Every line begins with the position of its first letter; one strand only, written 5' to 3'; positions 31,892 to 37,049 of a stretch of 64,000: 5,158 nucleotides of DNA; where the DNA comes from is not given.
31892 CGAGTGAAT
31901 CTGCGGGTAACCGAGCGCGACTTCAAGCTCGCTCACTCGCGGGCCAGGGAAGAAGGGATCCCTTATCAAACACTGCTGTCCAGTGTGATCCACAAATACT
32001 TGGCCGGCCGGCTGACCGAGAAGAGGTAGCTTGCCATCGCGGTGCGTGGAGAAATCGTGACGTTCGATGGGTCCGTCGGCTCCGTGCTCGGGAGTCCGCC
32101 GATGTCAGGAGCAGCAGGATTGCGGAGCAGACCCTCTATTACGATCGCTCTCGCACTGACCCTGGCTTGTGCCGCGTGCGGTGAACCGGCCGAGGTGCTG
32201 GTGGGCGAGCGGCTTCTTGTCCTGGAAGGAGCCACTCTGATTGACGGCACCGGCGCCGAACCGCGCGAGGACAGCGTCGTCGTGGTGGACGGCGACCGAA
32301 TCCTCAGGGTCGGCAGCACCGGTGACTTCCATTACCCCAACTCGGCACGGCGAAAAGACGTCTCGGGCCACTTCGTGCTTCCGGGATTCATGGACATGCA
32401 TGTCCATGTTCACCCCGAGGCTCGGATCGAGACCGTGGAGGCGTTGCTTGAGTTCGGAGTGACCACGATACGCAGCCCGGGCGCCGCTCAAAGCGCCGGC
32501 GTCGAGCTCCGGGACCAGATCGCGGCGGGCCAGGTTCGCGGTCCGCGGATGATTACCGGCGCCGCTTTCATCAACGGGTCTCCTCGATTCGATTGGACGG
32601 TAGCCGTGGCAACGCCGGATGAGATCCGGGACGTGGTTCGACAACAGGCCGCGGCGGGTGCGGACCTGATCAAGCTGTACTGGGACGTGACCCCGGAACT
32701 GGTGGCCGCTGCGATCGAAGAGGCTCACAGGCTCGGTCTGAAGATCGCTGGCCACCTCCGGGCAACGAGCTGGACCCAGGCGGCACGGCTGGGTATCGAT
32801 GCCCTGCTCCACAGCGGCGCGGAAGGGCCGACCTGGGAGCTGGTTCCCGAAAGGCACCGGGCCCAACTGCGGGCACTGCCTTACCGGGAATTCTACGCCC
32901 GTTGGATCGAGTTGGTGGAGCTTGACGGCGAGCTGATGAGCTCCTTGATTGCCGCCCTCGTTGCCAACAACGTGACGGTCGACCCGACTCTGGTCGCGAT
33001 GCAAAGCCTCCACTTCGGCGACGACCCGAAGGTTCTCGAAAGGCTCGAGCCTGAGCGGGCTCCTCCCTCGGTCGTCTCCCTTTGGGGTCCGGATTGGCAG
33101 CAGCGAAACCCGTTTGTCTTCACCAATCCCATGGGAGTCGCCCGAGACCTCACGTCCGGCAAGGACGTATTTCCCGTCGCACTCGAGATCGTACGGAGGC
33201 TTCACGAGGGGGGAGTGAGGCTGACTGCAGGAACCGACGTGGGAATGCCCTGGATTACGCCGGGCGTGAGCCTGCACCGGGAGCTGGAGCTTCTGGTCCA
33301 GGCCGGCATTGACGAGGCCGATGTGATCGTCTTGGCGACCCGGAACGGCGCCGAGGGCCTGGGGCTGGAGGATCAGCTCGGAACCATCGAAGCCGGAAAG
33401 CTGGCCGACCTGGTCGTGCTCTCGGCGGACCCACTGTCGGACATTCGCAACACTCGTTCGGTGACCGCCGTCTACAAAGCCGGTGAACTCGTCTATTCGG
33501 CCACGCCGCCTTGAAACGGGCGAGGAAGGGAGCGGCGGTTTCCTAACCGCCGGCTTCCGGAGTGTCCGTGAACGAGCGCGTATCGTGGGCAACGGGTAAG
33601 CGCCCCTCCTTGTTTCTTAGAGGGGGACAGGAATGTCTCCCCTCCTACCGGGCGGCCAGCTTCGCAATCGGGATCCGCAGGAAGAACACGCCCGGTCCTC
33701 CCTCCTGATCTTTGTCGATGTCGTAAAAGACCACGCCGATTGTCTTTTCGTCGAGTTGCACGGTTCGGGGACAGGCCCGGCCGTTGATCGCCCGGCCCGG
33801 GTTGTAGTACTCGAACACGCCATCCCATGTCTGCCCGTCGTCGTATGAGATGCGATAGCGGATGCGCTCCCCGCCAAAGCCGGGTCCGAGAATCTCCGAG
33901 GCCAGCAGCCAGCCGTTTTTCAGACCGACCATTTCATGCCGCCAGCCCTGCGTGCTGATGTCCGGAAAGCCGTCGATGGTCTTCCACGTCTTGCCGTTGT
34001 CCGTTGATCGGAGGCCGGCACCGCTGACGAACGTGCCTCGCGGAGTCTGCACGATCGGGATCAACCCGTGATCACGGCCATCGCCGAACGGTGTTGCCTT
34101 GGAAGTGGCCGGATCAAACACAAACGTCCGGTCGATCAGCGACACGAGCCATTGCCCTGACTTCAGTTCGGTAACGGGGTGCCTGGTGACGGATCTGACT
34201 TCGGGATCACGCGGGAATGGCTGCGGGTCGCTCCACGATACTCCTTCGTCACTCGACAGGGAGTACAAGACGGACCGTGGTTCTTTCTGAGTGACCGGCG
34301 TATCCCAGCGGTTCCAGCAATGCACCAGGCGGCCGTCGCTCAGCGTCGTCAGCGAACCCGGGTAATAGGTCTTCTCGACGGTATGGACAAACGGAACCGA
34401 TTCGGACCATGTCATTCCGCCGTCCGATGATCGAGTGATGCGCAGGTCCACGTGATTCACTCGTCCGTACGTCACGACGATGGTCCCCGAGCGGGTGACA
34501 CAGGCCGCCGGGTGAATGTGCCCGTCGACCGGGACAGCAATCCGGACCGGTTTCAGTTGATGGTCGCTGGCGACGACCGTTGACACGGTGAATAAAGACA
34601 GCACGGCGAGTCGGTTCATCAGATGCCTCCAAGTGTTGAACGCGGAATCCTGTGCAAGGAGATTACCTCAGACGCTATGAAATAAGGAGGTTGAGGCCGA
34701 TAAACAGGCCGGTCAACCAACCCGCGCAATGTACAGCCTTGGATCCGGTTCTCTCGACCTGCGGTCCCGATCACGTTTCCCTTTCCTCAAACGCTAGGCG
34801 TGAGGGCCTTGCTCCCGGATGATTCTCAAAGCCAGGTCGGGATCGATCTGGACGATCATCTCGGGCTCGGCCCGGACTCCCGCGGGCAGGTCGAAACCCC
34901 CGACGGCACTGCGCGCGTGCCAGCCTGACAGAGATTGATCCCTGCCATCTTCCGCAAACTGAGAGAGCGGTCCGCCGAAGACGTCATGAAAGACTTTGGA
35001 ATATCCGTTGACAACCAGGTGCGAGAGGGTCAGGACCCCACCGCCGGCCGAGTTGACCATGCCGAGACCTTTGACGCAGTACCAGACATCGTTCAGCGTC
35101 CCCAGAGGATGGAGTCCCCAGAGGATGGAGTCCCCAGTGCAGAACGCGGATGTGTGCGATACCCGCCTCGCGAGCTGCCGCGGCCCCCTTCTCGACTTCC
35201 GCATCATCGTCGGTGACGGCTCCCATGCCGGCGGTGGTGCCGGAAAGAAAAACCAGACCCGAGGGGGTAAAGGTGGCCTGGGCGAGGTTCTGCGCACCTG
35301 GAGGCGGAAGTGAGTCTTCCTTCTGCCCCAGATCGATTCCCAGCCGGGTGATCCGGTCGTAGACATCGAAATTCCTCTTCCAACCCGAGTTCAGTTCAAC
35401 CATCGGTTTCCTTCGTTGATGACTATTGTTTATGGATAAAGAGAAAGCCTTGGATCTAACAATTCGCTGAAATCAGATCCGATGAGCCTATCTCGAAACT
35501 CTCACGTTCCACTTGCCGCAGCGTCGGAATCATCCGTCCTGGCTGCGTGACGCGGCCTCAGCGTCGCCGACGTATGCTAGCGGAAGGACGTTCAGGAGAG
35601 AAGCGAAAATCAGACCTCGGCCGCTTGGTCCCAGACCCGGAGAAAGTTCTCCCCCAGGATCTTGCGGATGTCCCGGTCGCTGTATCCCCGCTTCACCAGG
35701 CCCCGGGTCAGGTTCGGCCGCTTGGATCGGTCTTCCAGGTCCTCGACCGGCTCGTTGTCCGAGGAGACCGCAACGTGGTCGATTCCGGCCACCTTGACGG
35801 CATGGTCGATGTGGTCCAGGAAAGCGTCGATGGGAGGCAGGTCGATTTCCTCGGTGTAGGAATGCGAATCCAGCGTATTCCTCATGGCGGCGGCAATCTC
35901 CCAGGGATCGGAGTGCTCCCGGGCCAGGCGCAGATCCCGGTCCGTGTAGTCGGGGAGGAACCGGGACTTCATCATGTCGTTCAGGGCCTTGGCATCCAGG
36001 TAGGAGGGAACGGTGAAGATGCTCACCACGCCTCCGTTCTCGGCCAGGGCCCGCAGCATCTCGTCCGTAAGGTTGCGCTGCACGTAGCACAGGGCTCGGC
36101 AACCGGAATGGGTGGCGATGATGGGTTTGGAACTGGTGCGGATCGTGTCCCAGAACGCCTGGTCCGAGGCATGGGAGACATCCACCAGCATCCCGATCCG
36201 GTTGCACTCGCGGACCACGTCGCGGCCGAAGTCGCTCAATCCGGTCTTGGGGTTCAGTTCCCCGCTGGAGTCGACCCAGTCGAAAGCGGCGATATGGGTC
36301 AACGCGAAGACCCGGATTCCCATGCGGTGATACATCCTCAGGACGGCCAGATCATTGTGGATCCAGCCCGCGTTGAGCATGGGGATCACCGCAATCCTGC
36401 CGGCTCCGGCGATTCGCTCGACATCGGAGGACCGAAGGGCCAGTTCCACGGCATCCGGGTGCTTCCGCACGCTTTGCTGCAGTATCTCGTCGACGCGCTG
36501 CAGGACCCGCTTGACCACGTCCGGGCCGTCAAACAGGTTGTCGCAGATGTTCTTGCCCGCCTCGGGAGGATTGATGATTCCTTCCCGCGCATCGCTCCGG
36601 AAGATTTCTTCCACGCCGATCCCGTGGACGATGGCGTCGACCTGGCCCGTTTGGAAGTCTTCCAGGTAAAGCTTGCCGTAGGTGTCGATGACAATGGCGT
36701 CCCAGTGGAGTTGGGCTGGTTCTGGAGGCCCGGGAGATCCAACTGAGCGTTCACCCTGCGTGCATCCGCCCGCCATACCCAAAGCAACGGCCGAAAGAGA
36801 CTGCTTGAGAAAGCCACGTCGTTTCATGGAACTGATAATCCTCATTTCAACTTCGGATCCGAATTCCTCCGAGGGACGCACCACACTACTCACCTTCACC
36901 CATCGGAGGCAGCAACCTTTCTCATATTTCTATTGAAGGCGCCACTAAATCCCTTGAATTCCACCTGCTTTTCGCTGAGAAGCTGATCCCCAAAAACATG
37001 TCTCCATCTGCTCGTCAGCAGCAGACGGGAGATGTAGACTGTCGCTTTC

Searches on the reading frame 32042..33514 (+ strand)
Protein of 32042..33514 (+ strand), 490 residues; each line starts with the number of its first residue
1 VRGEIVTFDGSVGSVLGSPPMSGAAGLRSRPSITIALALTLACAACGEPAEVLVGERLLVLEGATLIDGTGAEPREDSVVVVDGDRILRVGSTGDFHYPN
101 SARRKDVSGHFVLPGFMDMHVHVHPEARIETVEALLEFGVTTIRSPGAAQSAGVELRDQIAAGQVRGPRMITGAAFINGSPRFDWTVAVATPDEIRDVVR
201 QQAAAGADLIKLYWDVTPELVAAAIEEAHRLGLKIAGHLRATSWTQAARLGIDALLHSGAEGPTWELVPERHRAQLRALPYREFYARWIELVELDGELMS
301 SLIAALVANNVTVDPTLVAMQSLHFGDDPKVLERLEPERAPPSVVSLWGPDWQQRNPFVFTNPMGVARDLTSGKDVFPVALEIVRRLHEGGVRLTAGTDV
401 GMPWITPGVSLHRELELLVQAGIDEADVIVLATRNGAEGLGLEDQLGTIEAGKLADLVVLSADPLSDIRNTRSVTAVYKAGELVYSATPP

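Call 82: search_protein_families(library=pfam, proteins=[window:32042-33514:+], max_evalue=0.001)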
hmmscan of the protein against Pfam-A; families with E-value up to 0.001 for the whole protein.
window:32042-33514:+ (490 aa): 2 families
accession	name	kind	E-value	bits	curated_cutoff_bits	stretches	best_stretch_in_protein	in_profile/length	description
PF01979.26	Amidohydro_1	-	2.3e-24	86.7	25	1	111-484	1-345/345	Amidohydrolase family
PF07969.17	Amidohydro_3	-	1e-10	42.1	29.7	1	384-485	359-472/472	Amidohydrolase family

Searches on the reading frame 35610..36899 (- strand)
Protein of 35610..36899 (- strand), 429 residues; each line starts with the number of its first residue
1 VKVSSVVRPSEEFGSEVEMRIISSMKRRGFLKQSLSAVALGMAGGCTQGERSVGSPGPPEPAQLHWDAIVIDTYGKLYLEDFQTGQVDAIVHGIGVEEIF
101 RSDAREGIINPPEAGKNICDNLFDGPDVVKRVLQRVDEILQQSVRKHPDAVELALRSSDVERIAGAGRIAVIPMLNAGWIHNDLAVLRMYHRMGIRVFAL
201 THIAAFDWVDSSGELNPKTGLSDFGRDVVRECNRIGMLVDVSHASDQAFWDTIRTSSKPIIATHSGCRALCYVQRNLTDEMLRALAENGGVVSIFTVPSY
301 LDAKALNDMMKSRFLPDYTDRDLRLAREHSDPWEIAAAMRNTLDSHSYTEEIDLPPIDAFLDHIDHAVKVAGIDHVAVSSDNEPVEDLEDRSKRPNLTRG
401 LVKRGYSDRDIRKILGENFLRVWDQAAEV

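Call 82: search_protein_families(library=pfam, proteins=[window:35610-36899:-], max_evalue=0.001)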
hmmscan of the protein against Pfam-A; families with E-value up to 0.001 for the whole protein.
window:35610-36899:- (429 aa): 1 family
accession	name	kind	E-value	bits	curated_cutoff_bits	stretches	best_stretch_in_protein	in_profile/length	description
PF01244.27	Peptidase_M19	-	6.4e-80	269.1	26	1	76-425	36-319/319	Membrane dipeptidase (Peptidase family M19)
